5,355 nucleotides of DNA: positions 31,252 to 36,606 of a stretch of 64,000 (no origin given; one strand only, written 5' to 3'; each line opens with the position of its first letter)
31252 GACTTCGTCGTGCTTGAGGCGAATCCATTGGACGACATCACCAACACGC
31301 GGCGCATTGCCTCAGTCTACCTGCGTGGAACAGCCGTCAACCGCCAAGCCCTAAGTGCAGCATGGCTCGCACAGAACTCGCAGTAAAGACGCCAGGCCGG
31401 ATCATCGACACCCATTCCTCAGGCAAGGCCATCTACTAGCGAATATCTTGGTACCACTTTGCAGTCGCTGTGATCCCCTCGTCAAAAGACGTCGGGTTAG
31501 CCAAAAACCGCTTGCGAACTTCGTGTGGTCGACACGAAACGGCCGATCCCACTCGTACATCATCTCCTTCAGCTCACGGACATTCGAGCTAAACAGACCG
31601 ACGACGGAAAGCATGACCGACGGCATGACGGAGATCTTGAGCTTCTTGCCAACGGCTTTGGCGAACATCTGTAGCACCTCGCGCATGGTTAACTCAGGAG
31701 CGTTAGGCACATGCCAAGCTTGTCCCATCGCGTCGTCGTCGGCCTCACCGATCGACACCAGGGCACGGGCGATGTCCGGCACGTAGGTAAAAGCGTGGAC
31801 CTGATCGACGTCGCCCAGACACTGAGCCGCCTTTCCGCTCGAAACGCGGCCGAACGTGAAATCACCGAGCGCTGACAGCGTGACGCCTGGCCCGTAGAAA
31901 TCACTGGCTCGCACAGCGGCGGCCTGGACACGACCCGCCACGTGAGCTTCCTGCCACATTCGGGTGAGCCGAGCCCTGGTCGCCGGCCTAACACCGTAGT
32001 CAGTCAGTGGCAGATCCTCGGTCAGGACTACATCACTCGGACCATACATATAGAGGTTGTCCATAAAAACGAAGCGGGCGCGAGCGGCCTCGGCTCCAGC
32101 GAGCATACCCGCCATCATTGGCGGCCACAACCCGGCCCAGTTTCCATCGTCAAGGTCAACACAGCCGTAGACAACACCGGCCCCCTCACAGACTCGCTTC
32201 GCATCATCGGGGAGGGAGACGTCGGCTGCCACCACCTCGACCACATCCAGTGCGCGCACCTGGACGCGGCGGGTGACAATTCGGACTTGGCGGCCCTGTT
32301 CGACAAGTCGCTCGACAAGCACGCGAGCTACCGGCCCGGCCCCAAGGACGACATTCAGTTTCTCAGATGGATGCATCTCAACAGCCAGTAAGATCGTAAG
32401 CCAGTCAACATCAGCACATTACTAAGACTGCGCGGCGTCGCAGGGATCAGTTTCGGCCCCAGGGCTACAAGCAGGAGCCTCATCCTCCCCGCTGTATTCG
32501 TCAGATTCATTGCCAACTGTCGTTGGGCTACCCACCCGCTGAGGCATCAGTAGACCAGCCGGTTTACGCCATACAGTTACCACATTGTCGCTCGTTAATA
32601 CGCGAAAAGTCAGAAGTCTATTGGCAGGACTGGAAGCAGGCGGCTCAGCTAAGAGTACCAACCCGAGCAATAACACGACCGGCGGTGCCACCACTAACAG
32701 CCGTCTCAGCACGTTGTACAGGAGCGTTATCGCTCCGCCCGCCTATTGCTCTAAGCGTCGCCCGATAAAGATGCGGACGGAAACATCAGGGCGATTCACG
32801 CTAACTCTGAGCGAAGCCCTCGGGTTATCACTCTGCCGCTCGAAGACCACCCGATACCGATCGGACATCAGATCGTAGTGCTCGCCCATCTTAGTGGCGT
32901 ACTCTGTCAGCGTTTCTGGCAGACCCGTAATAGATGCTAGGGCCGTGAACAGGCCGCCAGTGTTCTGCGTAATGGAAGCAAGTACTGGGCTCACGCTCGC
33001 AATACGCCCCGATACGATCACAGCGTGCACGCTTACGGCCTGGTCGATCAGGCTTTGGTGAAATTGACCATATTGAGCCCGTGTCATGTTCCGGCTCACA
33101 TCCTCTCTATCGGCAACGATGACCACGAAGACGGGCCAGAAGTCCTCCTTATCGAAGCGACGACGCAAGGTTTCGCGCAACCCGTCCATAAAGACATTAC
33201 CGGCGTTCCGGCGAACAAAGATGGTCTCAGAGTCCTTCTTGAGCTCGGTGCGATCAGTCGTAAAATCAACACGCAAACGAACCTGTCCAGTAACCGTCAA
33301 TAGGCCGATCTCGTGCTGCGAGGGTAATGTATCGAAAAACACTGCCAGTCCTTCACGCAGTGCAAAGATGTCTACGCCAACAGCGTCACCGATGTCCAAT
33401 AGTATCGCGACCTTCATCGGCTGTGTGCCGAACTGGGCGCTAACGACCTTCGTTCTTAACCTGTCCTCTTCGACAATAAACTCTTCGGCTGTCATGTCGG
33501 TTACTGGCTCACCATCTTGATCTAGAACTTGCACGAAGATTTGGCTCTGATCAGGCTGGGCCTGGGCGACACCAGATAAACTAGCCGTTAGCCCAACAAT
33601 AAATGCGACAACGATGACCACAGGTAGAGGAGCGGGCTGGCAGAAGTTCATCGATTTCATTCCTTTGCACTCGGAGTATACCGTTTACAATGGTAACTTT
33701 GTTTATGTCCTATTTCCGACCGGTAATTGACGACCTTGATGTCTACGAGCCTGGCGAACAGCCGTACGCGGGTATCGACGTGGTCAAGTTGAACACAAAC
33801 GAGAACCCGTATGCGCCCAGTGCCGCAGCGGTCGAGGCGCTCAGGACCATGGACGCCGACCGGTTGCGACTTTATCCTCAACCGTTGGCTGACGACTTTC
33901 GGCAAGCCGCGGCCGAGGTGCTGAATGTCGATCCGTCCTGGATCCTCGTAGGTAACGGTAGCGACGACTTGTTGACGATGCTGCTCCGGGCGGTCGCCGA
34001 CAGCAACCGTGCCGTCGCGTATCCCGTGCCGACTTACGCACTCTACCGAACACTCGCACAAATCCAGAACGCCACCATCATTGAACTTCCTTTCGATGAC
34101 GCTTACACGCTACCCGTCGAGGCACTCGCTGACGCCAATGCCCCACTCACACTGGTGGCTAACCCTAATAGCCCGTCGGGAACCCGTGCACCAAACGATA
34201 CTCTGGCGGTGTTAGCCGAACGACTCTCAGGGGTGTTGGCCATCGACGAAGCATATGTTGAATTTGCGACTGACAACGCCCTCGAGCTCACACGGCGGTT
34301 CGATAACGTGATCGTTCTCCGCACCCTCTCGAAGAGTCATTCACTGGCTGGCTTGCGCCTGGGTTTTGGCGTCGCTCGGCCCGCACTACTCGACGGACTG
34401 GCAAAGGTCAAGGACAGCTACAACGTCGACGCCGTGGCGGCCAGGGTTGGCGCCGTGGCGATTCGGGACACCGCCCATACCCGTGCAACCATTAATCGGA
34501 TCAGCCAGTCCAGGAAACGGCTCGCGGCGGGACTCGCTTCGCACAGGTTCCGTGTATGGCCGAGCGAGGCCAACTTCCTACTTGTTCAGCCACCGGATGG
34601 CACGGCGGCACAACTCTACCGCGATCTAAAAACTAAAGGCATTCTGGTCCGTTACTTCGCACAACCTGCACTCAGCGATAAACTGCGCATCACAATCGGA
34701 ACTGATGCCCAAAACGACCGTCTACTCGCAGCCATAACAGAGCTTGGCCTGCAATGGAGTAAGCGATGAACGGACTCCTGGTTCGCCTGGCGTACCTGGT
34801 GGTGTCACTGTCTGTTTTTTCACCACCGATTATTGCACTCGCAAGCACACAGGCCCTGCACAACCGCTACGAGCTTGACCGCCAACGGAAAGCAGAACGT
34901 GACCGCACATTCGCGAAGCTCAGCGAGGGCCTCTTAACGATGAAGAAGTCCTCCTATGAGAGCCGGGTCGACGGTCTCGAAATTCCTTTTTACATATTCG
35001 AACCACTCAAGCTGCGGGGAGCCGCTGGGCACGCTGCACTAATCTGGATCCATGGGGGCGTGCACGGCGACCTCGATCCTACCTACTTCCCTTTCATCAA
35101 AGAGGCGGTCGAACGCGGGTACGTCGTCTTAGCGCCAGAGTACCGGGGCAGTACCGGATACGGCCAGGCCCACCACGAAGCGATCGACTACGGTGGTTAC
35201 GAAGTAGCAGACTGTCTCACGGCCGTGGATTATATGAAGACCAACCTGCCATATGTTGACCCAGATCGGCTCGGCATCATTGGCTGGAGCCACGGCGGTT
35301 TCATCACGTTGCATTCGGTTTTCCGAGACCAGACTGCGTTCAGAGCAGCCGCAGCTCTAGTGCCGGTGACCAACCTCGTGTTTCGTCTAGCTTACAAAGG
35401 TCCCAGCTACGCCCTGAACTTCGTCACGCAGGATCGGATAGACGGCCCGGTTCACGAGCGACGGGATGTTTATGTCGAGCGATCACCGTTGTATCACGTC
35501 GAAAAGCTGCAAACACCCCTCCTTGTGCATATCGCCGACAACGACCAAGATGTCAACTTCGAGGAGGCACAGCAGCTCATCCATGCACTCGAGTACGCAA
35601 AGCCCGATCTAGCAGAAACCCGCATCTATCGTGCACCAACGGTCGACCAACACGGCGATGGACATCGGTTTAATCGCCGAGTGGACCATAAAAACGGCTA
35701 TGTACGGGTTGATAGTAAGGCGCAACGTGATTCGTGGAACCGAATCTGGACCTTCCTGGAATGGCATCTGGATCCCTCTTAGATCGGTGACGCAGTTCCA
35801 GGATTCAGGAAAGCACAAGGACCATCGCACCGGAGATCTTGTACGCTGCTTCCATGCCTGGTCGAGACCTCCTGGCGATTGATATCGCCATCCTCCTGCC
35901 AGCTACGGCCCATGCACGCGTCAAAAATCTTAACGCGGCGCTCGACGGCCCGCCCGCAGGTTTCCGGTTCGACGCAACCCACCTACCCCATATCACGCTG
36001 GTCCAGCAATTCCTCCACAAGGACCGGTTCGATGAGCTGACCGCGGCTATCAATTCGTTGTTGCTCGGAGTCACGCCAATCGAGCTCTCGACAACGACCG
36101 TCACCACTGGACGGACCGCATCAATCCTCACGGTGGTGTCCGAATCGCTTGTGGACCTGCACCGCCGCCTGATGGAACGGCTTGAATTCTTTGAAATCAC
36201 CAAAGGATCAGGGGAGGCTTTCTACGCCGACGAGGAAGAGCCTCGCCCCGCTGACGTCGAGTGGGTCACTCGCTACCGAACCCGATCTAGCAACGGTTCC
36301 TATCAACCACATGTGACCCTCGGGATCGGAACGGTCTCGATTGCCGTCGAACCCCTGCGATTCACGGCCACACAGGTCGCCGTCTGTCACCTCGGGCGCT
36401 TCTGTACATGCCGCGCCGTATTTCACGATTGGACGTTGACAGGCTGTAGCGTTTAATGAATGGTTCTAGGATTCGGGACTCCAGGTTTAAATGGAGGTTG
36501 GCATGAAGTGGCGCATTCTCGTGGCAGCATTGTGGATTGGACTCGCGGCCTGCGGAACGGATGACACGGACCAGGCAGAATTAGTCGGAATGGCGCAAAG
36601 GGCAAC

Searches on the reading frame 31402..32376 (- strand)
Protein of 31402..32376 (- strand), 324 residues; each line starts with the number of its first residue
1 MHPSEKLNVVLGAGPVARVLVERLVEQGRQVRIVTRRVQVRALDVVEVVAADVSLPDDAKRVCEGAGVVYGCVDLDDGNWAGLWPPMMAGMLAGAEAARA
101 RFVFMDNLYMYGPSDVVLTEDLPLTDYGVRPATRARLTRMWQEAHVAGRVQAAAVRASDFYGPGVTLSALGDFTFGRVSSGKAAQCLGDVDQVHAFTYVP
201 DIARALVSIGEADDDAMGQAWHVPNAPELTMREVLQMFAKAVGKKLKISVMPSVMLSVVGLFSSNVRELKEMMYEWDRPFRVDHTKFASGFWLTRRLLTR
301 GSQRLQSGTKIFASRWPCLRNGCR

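Call 53: search_protein_families(library=pfam, proteins=[window:31402-32376:-], max_evalue=0.001)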
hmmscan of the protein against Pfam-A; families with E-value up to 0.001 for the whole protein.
window:31402-32376:- (324 aa): 3 families
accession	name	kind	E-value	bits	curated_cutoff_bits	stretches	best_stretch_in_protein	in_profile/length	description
PF01370.27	Epimerase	-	2.1e-11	44.2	20.9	1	10-214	3-229/240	NAD dependent epimerase/dehydratase family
PF05368.20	NmrA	-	1e-05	25.7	27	0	199-275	192-265/298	NmrA-like family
PF13460.12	NAD_binding_10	-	2.2e-05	24.8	27.2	1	13-111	3-102/184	NAD(P)H-binding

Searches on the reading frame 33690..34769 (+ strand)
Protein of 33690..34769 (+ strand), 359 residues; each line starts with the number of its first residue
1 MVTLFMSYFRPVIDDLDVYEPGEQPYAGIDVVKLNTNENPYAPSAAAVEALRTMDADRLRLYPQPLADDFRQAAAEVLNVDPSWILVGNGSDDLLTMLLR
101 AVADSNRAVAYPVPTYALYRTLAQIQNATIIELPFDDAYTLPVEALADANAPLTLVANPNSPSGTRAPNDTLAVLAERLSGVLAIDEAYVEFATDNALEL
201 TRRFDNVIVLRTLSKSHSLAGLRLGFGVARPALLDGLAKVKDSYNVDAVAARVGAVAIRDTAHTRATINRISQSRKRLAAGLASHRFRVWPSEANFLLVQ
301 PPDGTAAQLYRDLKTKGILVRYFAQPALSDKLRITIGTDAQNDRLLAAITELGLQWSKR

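Call 53: search_protein_families(library=pfam, proteins=[window:33690-34769:+], max_evalue=0.001)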
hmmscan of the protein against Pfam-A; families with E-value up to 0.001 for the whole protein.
window:33690-34769:+ (359 aa): 2 families
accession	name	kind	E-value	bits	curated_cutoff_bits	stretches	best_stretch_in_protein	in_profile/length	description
PF00155.27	Aminotran_1_2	-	1.1e-55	189.7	19.7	1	30-349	2-361/361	Aminotransferase class I and II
PF04864.19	Alliinase_C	-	2.6e-05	23.7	22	1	80-230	64-209/363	Allinase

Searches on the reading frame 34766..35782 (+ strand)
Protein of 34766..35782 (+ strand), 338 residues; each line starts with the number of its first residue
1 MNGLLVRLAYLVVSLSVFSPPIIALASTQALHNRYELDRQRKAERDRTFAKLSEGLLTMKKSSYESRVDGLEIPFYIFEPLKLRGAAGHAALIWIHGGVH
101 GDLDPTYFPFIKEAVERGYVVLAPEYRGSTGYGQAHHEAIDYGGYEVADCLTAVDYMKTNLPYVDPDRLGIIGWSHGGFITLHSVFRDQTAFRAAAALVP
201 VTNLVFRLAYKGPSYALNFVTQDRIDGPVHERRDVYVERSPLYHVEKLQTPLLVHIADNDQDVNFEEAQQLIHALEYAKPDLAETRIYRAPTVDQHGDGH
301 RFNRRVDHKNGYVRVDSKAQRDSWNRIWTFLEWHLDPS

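Call 53: search_protein_families(library=pfam, proteins=[window:34766-35782:+], max_evalue=0.001)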
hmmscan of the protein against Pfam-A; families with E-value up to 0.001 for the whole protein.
window:34766-35782:+ (338 aa): 9 families
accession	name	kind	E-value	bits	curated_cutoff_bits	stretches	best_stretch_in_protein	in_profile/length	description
PF00326.27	Peptidase_S9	-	8.8e-34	117.3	22.6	1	115-288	11-182/213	Prolyl oligopeptidase family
PF20434.5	BD-FAE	-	4.8e-12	46.3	26.8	1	89-275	13-215/215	BD-FAE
PF01738.24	DLH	-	1e-10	42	21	1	114-332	37-214/217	Dienelactone hydrolase family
PF12697.13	Abhydrolase_6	-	6.5e-07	30.7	26.3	1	92-222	1-110/217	Alpha/beta hydrolase family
PF08840.17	BAAT_C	-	5.8e-06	26.9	20.9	0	311-336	184-209/210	BAAT / Acyl-CoA thioester hydrolase C terminal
PF12146.15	Hydrolase_4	-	6.2e-06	26.1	27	0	91-201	6-110/239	Serine aminopeptidase, S33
PF00561.26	Abhydrolase_1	-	0.00016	21.9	25.8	1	91-208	2-115/245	alpha/beta hydrolase fold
PF07859.19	Abhydrolase_3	-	0.00033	20.9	25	1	147-260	49-176/210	alpha/beta hydrolase fold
PF02129.25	Peptidase_S15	-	0.00051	20.2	23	0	100-206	46-134/262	X-Pro dipeptidyl-peptidase (S15 family)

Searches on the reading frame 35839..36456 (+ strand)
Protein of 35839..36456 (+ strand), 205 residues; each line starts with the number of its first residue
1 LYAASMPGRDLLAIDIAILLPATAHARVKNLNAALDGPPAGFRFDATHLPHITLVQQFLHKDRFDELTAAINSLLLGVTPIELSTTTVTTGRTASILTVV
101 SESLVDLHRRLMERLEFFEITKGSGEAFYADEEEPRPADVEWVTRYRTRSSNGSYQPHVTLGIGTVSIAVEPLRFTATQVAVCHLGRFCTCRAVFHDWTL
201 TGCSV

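Call 29: search_protein_families(library=pfam, proteins=[window:35839-36456:+], max_evalue=0.001)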
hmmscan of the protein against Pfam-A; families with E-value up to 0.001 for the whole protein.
window:35839-36456:+ (205 aa): 1 family
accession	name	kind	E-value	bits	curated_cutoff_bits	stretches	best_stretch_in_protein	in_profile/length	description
PF13563.12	2_5_RNA_ligase2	-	5.3e-11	43.2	27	1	45-166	21-118/152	2'-5' RNA ligase superfamily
